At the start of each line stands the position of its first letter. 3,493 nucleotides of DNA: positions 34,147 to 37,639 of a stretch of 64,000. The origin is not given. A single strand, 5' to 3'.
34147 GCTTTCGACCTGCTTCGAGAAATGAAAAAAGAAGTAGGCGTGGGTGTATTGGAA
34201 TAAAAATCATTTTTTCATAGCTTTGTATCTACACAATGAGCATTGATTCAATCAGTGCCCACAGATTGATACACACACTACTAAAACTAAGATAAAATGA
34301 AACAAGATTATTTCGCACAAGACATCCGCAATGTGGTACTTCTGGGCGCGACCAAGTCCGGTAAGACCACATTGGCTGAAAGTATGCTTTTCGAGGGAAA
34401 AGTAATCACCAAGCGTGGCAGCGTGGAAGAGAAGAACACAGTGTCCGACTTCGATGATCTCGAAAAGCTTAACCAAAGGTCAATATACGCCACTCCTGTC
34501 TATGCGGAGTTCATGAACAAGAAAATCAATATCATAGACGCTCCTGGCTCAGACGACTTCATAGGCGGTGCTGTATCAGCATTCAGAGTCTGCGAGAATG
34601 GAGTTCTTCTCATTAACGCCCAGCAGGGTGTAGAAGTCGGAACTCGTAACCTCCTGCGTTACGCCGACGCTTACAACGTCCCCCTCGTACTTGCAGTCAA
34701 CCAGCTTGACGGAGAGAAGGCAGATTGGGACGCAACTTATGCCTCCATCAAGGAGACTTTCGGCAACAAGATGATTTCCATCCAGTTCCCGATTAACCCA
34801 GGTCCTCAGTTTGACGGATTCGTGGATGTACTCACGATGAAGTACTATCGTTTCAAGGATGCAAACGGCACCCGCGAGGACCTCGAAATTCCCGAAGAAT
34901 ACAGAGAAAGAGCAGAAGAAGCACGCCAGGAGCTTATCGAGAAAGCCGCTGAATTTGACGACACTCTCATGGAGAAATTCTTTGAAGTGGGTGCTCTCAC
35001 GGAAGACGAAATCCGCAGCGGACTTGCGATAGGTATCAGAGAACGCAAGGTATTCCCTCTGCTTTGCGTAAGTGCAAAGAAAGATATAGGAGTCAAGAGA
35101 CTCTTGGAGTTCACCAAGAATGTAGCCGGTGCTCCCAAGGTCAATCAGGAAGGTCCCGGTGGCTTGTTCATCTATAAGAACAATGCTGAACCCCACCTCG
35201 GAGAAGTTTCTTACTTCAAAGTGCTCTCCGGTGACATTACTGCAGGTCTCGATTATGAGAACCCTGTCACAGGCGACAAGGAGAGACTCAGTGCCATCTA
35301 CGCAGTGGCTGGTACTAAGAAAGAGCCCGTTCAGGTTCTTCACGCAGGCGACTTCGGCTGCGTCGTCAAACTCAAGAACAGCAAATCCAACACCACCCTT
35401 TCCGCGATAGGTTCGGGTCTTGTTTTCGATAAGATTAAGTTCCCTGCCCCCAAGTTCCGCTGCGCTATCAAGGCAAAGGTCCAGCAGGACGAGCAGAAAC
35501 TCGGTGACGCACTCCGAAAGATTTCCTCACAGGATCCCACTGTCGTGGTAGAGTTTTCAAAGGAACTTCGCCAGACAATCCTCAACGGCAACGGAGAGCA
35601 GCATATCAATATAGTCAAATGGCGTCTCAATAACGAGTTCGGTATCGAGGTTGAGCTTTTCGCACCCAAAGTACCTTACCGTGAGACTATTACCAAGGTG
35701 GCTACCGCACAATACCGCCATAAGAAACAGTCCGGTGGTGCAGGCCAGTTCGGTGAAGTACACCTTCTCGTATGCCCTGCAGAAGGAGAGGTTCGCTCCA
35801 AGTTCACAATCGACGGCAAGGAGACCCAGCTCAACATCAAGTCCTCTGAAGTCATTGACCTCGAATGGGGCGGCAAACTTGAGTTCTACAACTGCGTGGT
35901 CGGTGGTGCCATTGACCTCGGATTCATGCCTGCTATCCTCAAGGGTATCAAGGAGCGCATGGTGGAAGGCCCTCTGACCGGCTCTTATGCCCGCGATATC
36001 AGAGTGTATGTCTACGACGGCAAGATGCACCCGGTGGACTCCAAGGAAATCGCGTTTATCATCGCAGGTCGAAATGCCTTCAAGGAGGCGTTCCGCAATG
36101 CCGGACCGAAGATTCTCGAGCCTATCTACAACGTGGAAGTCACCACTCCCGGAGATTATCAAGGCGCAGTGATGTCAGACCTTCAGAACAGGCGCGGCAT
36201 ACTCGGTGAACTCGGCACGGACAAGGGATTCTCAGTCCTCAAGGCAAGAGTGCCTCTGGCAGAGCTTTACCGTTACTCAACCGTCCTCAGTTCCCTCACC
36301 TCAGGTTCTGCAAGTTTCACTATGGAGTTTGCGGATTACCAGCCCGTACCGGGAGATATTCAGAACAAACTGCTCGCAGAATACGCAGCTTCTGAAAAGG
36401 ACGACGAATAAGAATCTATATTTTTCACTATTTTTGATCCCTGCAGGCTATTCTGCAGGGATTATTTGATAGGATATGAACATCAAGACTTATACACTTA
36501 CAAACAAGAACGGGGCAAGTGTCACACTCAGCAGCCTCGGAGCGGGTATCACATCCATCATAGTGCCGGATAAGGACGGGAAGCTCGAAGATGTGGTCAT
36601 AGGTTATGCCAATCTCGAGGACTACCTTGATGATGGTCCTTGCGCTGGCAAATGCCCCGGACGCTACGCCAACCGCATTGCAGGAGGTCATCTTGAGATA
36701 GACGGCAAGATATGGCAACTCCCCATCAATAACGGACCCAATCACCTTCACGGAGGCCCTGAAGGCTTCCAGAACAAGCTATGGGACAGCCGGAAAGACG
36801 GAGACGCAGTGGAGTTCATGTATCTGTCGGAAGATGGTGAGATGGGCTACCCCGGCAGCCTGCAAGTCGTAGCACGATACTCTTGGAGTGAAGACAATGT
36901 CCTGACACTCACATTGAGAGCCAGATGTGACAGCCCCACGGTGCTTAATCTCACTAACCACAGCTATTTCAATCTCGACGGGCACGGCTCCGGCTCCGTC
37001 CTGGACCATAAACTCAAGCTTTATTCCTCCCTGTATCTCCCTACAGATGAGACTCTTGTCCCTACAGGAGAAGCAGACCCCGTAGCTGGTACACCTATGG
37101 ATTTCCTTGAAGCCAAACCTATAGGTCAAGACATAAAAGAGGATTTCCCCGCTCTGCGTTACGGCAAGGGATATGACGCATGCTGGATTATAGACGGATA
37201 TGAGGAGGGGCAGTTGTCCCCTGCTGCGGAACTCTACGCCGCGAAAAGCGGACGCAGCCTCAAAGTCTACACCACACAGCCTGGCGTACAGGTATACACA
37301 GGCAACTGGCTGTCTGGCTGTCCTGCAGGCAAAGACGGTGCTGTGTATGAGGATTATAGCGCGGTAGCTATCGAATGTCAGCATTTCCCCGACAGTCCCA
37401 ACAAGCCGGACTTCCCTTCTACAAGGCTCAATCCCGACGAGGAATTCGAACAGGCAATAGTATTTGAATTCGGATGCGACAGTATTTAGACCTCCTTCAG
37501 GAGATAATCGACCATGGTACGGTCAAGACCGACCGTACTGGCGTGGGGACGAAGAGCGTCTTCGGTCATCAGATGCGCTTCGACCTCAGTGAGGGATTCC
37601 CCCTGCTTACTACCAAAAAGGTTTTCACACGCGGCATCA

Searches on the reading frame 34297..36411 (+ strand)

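Call 47: search_protein_families(library=pfam, max_evalue=1e-8, proteins=[window:34297-36411:+])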
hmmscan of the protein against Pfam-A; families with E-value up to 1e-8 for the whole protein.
window:34297-36411:+ (704 aa): 4 families
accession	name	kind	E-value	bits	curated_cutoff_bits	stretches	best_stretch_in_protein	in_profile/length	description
PF00009.33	GTP_EFTU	-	1.3e-33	116.6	26.5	1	9-274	2-183/188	Elongation factor Tu GTP binding domain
PF03764.24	EFG_IV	-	3.2e-31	108.1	24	1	521-602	39-120/121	Elongation factor G, domain IV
PF00679.30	EFG_C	-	8.1e-28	96.7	27.9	1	606-691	2-88/89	Elongation factor G C-terminus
PF14492.12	EFG_III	-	7.6e-21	74.4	27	1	382-454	1-73/75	Elongation Factor G, domain III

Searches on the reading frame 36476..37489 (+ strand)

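Call 47: search_protein_families(library=pfam, max_evalue=1e-8, proteins=[window:36476-37489:+])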
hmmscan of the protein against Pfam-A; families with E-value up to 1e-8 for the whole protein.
window:36476-37489:+ (337 aa): 1 family
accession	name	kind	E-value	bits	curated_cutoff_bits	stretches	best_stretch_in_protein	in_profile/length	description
PF01263.26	Aldose_epim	-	5.5e-80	269.4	27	1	5-330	2-298/299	Aldose 1-epimerase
